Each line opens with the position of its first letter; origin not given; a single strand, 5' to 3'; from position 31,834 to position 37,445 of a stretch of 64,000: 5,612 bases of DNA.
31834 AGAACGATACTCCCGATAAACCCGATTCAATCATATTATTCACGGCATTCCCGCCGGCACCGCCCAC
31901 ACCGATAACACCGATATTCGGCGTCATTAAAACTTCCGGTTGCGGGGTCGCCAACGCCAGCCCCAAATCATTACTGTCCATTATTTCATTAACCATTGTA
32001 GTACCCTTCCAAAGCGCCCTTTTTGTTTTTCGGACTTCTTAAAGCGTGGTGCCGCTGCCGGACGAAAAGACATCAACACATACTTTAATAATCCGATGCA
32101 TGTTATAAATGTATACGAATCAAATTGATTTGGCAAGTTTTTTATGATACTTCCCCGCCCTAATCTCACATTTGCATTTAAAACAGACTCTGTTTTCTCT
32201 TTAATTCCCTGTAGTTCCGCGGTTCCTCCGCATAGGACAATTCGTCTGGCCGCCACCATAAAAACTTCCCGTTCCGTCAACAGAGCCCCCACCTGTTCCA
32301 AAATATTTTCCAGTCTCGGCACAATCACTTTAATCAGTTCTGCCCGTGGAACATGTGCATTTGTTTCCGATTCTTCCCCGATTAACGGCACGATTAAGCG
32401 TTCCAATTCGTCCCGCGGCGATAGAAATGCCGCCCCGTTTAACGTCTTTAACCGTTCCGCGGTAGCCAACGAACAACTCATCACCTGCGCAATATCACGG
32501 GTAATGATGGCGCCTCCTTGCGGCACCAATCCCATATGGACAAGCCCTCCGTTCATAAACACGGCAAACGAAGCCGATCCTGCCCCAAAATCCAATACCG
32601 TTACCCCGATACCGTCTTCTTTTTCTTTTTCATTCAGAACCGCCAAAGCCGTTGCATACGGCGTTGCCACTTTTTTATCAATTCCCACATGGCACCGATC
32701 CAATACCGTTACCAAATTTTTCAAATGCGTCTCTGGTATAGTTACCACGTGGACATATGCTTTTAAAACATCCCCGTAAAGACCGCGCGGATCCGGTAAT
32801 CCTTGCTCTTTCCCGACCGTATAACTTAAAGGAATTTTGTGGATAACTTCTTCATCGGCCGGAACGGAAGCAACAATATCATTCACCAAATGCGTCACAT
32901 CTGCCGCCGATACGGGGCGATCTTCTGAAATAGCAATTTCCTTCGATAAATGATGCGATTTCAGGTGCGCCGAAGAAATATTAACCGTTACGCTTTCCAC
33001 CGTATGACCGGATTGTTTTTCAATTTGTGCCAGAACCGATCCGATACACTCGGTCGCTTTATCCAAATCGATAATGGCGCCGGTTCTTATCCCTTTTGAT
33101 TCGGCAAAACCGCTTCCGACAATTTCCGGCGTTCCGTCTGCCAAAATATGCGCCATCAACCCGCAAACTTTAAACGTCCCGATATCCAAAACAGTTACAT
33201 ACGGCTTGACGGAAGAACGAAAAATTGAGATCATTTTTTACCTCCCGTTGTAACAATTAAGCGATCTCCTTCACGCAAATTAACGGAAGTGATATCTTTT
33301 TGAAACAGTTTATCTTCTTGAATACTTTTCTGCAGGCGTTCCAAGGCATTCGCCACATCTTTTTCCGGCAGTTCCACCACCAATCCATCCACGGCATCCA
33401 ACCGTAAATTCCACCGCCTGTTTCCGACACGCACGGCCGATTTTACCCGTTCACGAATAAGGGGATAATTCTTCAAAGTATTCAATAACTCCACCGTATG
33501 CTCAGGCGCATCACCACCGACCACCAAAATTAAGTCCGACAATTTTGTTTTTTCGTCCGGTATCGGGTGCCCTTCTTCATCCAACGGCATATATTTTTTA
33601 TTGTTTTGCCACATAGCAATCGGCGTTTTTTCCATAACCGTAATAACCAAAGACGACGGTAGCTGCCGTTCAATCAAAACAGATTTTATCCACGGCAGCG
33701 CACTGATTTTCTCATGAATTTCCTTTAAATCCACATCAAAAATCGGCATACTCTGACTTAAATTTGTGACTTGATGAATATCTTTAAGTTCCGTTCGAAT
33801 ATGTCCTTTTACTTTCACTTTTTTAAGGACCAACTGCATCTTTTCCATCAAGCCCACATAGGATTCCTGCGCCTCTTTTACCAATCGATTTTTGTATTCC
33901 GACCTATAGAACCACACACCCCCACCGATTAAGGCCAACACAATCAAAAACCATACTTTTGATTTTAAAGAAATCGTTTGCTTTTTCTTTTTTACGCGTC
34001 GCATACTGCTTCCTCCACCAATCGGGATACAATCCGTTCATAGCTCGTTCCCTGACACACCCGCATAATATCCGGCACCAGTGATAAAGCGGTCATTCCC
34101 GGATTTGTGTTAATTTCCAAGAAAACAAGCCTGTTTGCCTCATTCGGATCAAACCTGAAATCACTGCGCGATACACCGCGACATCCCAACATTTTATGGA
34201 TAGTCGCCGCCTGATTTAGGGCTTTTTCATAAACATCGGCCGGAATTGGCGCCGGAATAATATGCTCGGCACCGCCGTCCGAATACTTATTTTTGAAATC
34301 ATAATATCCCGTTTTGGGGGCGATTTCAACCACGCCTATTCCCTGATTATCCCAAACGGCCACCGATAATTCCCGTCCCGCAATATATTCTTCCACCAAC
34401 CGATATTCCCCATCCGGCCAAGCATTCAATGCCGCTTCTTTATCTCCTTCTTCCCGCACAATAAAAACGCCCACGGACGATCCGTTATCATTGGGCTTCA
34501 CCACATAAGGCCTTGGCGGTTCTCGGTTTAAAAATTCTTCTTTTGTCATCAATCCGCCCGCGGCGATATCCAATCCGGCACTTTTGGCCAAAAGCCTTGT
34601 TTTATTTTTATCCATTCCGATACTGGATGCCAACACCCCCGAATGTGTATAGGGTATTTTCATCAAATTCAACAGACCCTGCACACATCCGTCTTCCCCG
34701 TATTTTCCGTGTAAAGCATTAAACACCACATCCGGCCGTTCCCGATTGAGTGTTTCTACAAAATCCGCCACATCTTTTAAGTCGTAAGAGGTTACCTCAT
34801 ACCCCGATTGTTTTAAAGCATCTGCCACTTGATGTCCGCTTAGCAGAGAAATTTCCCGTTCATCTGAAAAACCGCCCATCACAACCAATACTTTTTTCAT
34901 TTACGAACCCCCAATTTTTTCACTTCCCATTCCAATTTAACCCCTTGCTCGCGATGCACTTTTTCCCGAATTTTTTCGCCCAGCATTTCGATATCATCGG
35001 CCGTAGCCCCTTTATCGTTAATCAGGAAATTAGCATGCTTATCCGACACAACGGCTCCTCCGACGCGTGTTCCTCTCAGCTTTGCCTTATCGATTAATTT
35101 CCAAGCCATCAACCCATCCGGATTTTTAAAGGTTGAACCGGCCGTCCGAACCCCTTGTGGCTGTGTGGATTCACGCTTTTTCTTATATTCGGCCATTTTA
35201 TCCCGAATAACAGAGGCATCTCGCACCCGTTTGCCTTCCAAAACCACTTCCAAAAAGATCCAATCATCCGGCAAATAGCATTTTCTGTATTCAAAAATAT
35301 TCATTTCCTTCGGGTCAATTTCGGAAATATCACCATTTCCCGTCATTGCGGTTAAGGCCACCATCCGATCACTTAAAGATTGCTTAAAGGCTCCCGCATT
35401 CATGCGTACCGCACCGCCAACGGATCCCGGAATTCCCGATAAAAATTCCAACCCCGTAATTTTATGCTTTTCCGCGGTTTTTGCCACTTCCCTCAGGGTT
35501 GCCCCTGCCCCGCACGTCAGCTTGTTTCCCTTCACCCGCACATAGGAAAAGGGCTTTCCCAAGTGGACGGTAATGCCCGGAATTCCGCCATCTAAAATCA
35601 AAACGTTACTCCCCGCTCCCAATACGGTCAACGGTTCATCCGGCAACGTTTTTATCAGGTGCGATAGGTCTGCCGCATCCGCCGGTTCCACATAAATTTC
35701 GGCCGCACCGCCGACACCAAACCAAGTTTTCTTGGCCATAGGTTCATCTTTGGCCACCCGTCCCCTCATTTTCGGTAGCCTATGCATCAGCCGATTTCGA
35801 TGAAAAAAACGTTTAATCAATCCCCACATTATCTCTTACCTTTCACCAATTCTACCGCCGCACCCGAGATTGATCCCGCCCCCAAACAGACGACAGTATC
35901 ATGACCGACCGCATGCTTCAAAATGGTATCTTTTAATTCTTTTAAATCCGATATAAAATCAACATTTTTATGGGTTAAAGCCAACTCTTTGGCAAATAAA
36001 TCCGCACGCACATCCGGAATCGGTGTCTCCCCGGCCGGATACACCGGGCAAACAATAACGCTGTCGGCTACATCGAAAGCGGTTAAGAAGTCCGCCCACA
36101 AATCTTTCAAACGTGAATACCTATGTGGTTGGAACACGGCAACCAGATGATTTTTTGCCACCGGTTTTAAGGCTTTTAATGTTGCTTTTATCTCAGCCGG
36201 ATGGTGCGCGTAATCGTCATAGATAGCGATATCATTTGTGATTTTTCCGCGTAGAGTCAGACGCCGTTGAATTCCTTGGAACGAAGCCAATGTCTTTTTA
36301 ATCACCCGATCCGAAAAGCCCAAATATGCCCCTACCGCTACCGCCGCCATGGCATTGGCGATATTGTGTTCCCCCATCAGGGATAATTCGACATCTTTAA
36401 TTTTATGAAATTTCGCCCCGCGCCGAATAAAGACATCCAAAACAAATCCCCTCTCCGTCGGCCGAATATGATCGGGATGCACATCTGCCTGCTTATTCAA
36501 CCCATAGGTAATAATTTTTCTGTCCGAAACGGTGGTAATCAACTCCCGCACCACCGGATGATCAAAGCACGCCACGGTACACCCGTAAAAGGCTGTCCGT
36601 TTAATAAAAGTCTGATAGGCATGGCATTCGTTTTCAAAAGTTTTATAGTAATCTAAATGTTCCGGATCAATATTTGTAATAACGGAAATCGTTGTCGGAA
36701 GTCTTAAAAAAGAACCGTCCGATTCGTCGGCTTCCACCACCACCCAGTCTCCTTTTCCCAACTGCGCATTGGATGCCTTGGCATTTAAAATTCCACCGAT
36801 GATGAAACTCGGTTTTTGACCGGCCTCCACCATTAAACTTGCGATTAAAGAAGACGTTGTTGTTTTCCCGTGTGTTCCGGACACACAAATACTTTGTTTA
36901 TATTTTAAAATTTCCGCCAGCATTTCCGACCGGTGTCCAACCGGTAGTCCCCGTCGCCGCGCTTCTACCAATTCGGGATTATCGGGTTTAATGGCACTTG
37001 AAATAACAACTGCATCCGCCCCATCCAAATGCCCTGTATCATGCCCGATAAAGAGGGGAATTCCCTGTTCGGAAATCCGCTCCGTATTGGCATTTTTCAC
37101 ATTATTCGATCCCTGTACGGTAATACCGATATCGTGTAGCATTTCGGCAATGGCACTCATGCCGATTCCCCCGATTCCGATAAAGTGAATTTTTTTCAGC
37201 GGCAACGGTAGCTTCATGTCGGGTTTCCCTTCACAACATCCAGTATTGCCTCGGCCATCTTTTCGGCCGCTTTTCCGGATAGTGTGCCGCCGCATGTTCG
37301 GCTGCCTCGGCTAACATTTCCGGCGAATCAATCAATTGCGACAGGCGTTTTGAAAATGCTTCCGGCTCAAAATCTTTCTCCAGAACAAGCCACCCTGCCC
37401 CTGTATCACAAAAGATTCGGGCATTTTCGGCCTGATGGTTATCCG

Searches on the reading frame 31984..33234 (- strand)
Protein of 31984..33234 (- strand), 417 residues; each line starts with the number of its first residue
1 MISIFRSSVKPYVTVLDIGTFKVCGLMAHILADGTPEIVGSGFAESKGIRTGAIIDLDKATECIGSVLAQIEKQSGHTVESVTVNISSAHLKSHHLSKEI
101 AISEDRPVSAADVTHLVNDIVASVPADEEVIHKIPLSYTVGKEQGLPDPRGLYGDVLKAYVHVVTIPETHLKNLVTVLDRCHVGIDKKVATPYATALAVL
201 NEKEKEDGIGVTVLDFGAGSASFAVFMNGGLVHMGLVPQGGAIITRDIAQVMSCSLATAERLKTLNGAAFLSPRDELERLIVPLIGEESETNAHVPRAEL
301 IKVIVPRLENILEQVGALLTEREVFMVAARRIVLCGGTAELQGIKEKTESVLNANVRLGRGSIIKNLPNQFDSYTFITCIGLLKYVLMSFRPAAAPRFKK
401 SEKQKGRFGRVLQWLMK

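Call 54: search_protein_families(library=pfam, proteins=[window:31984-33234:-], max_evalue=0.00001)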
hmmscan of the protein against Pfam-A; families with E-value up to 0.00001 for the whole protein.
window:31984-33234:- (417 aa): 4 families
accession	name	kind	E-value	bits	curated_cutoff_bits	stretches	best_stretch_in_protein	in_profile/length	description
PF14450.12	FtsA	-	8.3e-25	88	31.8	1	213-367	2-114/127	Cell division protein FtsA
PF02491.25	SHS2_FTSA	-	1e-15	58.3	25.4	1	89-165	2-79/79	SHS2 domain inserted in FTSA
PF06723.19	MreB_Mbl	-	3.6e-07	29.8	27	1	208-358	144-303/327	MreB/Mbl protein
PF11104.14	PilM_2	-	7e-06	25.6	27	0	200-264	173-235/340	Type IV pilus assembly protein PilM;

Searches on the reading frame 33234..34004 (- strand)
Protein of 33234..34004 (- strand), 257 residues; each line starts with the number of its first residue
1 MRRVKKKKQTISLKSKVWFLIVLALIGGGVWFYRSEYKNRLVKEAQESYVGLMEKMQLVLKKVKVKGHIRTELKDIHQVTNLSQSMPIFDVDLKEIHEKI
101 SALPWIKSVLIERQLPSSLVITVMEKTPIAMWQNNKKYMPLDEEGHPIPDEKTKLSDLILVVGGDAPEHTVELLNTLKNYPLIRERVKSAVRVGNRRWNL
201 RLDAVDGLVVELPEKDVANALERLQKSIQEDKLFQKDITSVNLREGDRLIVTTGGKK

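Call 54: search_protein_families(library=pfam, proteins=[window:33234-34004:-], max_evalue=0.00001)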
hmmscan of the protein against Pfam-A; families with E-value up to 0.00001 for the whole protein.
window:33234-34004:- (257 aa): 2 families
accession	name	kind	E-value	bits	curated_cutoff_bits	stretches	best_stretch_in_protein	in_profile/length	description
PF03799.20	FtsQ_DivIB_C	-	1.6e-16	61.6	21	1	130-244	1-114/114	Cell division protein FtsQ/DivIB, C-terminal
PF08478.15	POTRA_1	-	2.4e-15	57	23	1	60-125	3-68/69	POTRA domain, FtsQ-type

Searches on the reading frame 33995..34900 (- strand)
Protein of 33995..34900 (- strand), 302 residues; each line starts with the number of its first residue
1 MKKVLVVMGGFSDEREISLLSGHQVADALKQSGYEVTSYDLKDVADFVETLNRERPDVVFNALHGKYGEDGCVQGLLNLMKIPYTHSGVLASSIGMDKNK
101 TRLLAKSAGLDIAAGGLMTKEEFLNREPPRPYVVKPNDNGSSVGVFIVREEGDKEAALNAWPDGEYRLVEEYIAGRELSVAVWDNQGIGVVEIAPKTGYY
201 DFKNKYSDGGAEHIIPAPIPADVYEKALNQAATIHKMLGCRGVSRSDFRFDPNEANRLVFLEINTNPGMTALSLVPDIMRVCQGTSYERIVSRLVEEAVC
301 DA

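Call 54: search_protein_families(library=pfam, proteins=[window:33995-34900:-], max_evalue=0.00001)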
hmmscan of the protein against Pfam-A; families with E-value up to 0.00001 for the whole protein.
window:33995-34900:- (302 aa): 4 families
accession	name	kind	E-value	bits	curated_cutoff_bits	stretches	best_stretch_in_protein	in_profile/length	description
PF07478.18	Dala_Dala_lig_C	-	3.7e-38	131.5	24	1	131-296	38-204/204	D-ala D-ala ligase C-terminus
PF01820.27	Dala_Dala_lig_N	-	1.9e-22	80.5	34.6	2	52-85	86-119/121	D-ala D-ala ligase N-terminus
PF02655.19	ATP-grasp_3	-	6.7e-07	30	23.2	1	126-264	28-154/160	ATP-grasp domain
PF13535.11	ATP-grasp_4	-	2.3e-06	27.8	27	0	130-265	3-150/160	ATP-grasp domain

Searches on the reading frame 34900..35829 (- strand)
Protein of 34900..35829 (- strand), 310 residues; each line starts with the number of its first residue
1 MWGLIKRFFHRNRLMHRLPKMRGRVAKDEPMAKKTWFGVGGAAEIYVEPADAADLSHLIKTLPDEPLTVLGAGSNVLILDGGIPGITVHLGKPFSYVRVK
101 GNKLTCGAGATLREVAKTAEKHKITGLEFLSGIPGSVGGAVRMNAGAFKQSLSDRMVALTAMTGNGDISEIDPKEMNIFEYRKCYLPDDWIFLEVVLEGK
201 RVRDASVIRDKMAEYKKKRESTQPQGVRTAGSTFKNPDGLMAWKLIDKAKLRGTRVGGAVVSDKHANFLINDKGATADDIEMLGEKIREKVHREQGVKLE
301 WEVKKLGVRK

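Call 54: search_protein_families(library=pfam, proteins=[window:34900-35829:-], max_evalue=0.00001)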
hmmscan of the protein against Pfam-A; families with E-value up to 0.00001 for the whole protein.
window:34900-35829:- (310 aa): 2 families
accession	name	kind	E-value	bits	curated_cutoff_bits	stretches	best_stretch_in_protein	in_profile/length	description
PF02873.21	MurB_C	-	1.3e-33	115.6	27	1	208-304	2-97/99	UDP-N-acetylenolpyruvoylglucosamine reductase, C-terminal domain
PF01565.28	FAD_binding_4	-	3.5e-19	69.3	26.4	1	44-171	2-138/139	FAD binding domain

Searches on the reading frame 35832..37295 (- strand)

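Call 54: search_protein_families(library=pfam, proteins=[window:35832-37295:-], max_evalue=0.00001)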
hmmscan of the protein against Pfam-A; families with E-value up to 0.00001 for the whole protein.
window:35832-37295:- (488 aa): 3 families
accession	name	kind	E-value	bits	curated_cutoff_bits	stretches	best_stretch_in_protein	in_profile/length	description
PF01225.30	Mur_ligase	-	2.2e-28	98.9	21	1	35-133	1-94/95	Mur ligase family, catalytic domain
PF08245.18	Mur_ligase_M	-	9.6e-28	97.9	24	1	138-321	1-199/200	Mur ligase middle domain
PF02875.26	Mur_ligase_C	-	5.1e-20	73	28.4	1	344-474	1-127/127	Mur ligase, glutamate ligase domain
